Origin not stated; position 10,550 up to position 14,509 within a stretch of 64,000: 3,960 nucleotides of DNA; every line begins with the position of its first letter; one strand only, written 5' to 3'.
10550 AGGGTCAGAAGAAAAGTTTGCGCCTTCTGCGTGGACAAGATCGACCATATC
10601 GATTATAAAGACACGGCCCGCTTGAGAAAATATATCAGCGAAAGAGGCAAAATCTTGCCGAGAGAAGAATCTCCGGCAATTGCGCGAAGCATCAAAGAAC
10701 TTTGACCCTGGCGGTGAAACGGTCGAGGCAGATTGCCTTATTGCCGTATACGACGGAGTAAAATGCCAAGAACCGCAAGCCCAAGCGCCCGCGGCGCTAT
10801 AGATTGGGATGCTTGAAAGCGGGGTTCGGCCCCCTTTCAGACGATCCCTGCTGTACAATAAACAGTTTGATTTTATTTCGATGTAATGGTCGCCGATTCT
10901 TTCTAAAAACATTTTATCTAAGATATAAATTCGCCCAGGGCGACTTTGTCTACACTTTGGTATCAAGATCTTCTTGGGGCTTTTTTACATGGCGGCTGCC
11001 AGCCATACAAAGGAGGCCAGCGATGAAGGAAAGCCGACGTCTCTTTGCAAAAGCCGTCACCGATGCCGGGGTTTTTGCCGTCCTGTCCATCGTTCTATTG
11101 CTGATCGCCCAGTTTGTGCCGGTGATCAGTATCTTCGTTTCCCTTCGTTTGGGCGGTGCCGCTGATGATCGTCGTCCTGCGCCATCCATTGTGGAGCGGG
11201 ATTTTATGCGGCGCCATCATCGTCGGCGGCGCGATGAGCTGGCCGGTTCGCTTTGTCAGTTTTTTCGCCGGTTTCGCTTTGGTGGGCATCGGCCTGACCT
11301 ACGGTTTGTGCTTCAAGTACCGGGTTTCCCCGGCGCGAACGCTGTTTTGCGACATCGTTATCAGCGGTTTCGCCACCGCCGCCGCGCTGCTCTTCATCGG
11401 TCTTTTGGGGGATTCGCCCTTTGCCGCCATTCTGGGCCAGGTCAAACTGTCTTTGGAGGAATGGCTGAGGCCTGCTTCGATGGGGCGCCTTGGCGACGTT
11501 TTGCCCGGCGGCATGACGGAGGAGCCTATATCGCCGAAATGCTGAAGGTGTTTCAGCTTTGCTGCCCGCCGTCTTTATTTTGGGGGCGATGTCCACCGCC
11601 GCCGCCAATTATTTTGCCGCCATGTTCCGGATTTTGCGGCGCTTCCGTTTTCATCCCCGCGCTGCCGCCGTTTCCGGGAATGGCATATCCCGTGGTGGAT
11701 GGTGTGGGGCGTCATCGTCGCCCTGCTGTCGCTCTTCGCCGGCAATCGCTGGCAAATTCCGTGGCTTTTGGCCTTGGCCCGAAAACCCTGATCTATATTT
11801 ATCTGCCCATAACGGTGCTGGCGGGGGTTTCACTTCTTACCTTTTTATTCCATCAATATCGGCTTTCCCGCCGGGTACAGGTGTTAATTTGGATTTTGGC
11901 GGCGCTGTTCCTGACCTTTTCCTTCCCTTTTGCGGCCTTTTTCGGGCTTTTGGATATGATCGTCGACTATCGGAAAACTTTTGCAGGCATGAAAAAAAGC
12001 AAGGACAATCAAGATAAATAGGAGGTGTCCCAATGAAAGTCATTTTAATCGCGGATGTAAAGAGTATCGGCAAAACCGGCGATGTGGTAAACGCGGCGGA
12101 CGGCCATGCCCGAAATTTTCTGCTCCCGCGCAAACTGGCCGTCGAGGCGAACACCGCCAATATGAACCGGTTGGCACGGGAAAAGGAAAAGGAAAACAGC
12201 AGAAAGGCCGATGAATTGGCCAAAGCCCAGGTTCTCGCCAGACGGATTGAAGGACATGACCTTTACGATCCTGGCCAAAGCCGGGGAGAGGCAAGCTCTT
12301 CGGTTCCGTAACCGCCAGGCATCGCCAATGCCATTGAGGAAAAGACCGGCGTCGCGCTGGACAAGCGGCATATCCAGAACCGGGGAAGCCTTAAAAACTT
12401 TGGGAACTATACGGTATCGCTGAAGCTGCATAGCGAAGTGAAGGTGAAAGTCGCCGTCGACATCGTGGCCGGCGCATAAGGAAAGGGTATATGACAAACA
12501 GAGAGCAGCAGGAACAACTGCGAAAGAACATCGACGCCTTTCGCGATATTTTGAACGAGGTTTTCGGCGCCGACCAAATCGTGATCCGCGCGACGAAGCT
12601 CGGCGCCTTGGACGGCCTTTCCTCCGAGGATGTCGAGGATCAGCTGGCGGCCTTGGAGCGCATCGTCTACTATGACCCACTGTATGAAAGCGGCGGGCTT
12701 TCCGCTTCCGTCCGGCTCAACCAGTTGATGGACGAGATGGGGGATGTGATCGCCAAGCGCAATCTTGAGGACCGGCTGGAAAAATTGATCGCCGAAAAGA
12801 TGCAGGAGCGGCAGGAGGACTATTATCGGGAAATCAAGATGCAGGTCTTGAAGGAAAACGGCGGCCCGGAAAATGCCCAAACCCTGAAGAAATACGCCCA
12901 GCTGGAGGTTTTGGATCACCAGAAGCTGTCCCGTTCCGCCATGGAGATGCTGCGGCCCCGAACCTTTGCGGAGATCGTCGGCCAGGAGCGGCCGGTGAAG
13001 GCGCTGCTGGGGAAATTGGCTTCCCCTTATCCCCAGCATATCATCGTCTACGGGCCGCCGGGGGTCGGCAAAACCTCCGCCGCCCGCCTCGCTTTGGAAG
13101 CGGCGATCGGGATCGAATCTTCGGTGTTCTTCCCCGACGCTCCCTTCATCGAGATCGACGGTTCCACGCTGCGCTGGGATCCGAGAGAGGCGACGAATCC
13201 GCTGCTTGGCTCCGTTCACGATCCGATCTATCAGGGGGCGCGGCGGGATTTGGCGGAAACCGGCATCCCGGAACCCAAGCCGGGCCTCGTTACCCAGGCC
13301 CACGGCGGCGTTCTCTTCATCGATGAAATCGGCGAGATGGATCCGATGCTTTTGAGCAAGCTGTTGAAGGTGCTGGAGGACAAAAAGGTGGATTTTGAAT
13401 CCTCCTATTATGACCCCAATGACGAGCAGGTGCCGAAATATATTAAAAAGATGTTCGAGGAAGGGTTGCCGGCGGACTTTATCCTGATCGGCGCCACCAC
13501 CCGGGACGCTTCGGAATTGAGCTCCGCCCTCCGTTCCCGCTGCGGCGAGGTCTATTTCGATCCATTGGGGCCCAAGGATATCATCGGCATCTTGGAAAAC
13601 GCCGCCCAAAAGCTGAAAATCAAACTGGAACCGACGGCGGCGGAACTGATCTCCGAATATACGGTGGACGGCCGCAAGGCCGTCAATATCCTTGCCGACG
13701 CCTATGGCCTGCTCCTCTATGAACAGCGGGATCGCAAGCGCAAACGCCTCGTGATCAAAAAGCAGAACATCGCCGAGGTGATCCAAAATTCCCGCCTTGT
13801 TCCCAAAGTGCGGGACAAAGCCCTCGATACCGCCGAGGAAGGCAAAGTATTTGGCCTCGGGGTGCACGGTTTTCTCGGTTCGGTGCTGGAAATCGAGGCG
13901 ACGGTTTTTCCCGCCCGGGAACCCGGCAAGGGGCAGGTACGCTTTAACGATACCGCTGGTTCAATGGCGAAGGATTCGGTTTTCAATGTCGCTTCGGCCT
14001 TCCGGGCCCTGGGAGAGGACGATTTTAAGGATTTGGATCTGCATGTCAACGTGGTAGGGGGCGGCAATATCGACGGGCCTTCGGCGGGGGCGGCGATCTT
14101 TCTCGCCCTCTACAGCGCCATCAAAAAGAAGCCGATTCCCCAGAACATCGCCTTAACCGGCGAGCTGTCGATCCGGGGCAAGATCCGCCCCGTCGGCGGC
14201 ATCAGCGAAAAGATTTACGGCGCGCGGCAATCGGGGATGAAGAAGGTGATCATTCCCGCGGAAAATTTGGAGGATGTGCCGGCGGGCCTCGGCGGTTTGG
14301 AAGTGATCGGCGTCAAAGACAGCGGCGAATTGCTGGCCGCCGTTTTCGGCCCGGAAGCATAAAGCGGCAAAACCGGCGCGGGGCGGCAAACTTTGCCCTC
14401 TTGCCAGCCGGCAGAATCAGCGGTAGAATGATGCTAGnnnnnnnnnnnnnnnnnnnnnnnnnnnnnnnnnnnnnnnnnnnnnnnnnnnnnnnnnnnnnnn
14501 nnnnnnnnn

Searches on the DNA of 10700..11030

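Call 82: search_rna_families(source=window, start=10700, end=11030, threshold=evalue, max_evalue=1)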
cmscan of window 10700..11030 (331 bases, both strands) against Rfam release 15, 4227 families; matches with E-value up to 1: 0.
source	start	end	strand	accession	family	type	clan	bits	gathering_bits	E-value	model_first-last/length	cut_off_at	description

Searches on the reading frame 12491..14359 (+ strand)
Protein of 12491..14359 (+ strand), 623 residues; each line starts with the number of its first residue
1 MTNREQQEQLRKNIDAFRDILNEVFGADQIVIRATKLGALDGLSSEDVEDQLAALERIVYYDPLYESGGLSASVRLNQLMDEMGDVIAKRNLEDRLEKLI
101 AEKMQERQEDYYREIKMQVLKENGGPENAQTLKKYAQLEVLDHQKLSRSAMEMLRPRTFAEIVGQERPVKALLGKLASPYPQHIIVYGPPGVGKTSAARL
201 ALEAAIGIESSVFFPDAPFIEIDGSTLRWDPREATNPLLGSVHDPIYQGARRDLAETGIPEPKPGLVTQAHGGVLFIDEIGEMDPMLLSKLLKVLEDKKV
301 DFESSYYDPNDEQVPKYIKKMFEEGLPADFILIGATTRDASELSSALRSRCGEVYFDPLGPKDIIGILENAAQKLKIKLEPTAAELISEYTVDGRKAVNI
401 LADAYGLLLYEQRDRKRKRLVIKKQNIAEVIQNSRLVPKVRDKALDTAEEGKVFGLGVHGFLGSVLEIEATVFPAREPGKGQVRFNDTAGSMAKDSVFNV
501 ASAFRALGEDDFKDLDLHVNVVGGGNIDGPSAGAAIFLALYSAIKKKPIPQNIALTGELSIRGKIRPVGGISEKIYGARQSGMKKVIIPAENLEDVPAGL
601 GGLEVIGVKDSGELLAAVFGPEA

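Call 54: find_homologous_proteins(query=window:12491-14359:+, max_evalue=1e-150)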
Query window:12491-14359:+ (623 aa): 7956 proteins with E <= 1e-150 among 8000 candidates; the best 120 are listed.
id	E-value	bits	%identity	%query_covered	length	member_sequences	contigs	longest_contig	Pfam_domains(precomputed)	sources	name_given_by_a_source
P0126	0.0e+0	1364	100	100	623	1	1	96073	PF00158.33,PF05362.20,PF00004.36,PF05496.19,PF07728.21,PF01078.28,PF13191.13,PF13541.13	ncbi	-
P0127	0.0e+0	1200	88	100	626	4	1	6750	PF00158.33,PF05362.20,PF00004.36,PF05496.19,PF07728.21,PF01078.28,PF13191.13,PF13541.13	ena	-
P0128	0.0e+0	1177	86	100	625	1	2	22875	PF00158.33,PF05362.20,PF00004.36,PF05496.19,PF07728.21,PF01078.28,PF13191.13,PF13541.13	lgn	-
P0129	0.0e+0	1019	74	99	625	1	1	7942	PF00158.33,PF05362.20,PF00004.36,PF05496.19,PF07728.21,PF01078.28,PF13191.13,PF13541.13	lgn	-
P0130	3.6e-296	1002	72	99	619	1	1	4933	PF00158.33,PF05362.20,PF00004.36,PF05496.19,PF07728.21,PF01078.28,PF13191.13,PF13541.13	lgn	-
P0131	2.0e-294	996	72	99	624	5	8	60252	PF00158.33,PF05362.20,PF00004.36,PF05496.19,PF07728.21,PF01078.28,PF13191.13,PF13541.13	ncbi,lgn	ncbi:MAG: Lon family ATP-dependent protease [Clostridiales bacterium]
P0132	3.2e-287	972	71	99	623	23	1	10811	PF00158.33,PF05362.20,PF00004.36,PF05496.19,PF07728.21,PF01078.28,PF13191.13,PF13541.13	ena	-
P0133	1.1e-286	970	72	99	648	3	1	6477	PF00158.33,PF05362.20,PF00004.36,PF13401.13,PF05496.19,PF07728.21,PF01078.28,PF13191.13,PF13541.13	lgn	-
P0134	3.1e-277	939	69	100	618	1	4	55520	PF00158.33,PF05362.20,PF00004.36,PF05496.19,PF07728.21,PF01078.28,PF13191.13,PF13541.13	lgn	-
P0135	4.4e-277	939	69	99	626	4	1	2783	PF00158.33,PF05362.20,PF00004.36,PF05496.19,PF07728.21,PF01078.28,PF13191.13,PF13541.13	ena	-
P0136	5.3e-276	935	68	99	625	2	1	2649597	PF00158.33,PF05362.20,PF00004.36,PF05496.19,PF07728.21,PF01078.28,PF13191.13,PF13541.13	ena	-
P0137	3.0e-275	933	68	100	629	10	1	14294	PF00158.33,PF05362.20,PF00004.36,PF13401.13,PF05496.19,PF07728.21,PF01078.28,PF13191.13,PF13541.13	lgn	-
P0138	6.0e-262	889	66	99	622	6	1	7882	PF00158.33,PF07724.21,PF05362.20,PF00004.36,PF13401.13,PF05496.19,PF07728.21,PF01078.28,PF13191.13,PF13541.13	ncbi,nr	ncbi:MAG: Lon family ATP-dependent protease [Firmicutes bacterium]|nr:Lon family ATP-dependent prote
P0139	1.2e-260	885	64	97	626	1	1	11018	PF00158.33,PF05362.20,PF00004.36,PF13401.13,PF05496.19,PF07728.21,PF01078.28,PF13191.13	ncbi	ncbi:MAG: Lon family ATP-dependent protease [Clostridia bacterium]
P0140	2.3e-260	884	65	100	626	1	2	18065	PF00158.33,PF05362.20,PF00004.36,PF13401.13,PF05496.19,PF07728.21,PF01078.28,PF13191.13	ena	-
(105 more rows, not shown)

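Call 55: find_encoding_contigs(protein=P0128, flank=10000, max_places=4)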
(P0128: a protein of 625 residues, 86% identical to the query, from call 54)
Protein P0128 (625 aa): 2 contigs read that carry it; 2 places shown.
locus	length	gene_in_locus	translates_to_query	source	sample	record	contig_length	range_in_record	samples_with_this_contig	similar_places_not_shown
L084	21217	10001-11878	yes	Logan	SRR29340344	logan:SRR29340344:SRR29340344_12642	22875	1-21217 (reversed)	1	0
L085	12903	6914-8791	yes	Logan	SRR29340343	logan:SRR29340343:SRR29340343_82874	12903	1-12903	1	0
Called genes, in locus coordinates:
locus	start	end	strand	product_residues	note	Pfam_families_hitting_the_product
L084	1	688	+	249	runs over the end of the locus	PF00731:AIRC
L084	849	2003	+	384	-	PF06965:Na_H_antiport_1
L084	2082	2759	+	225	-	PF13484:Fer4_16 (weak)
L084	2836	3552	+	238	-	PF00037:Fer4 (faint), PF12838:Fer4_7 (weak), PF13484:Fer4_16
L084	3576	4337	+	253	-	PF13646:HEAT_2 (weak)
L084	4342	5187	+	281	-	PF21088:MS_channel_1st, PF00924:MS_channel_2nd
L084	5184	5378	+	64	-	PF06107:DUF951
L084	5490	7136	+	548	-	PF00395:SLH, PF09992:NAGPA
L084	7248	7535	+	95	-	PF01250:Ribosomal_S6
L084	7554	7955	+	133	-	PF00436:SSB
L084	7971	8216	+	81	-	PF01084:Ribosomal_S18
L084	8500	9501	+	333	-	PF09991:DUF2232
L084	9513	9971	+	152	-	PF01281:Ribosomal_L9_N, PF03948:Ribosomal_L9_C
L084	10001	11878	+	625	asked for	PF05496:RuvB_N (weak), PF00158:Sigma54_activat, PF01078:Mg_chelatase, PF13191:AAA_16 (weak), PF00004:AAA, PF07728:AAA_5, PF05362:Lon_C, PF13541:ChlI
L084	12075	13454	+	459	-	PF00772:DnaB, PF03796:DnaB_C, PF13481:AAA_25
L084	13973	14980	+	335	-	PF00670:AdoHcyase_NAD (faint), PF02826:2-Hacid_dh_C, PF03446:NAD_binding_2 (weak), PF07991:KARI_N, PF01450:KARI_C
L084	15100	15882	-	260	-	-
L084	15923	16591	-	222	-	-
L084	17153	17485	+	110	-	PF03551:PadR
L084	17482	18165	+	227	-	-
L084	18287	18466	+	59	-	-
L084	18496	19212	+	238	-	-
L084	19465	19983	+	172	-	PF02482:Ribosomal_S30AE, PF16321:Ribosom_S30AE_C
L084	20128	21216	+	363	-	?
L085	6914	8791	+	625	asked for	PF05496:RuvB_N (weak), PF00158:Sigma54_activat, PF01078:Mg_chelatase, PF13191:AAA_16 (weak), PF00004:AAA, PF07728:AAA_5, PF05362:Lon_C, PF13541:ChlI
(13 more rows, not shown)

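Call 56: find_encoding_contigs(protein=P0127, flank=10000, max_places=4)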
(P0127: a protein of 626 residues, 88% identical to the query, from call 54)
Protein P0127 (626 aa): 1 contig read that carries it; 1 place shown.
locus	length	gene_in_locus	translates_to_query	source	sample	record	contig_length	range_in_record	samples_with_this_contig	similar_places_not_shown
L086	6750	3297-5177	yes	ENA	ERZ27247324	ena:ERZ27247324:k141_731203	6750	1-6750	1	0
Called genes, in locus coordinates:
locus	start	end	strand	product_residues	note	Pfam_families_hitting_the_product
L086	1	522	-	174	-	?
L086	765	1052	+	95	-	PF01250:Ribosomal_S6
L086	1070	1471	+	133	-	PF00436:SSB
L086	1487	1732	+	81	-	PF01084:Ribosomal_S18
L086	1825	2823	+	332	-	PF09991:DUF2232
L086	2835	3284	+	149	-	PF01281:Ribosomal_L9_N, PF03948:Ribosomal_L9_C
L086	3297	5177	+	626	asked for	PF05496:RuvB_N (faint), PF00158:Sigma54_activat, PF01078:Mg_chelatase, PF13191:AAA_16 (weak), PF00004:AAA, PF07728:AAA_5, PF05362:Lon_C, PF13541:ChlI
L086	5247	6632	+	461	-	PF00772:DnaB, PF13481:AAA_25, PF03796:DnaB_C, PF06745:ATPase (weak)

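Call 89: list_cluster_members(proteins=[P0126, P0246])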
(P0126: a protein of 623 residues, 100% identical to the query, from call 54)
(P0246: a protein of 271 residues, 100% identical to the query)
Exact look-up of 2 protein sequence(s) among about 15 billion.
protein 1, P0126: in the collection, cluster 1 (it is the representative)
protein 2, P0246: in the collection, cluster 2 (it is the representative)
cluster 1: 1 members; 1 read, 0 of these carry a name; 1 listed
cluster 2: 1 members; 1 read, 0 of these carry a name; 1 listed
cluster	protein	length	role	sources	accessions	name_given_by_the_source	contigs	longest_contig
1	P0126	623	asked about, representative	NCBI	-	-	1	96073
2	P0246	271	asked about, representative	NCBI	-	-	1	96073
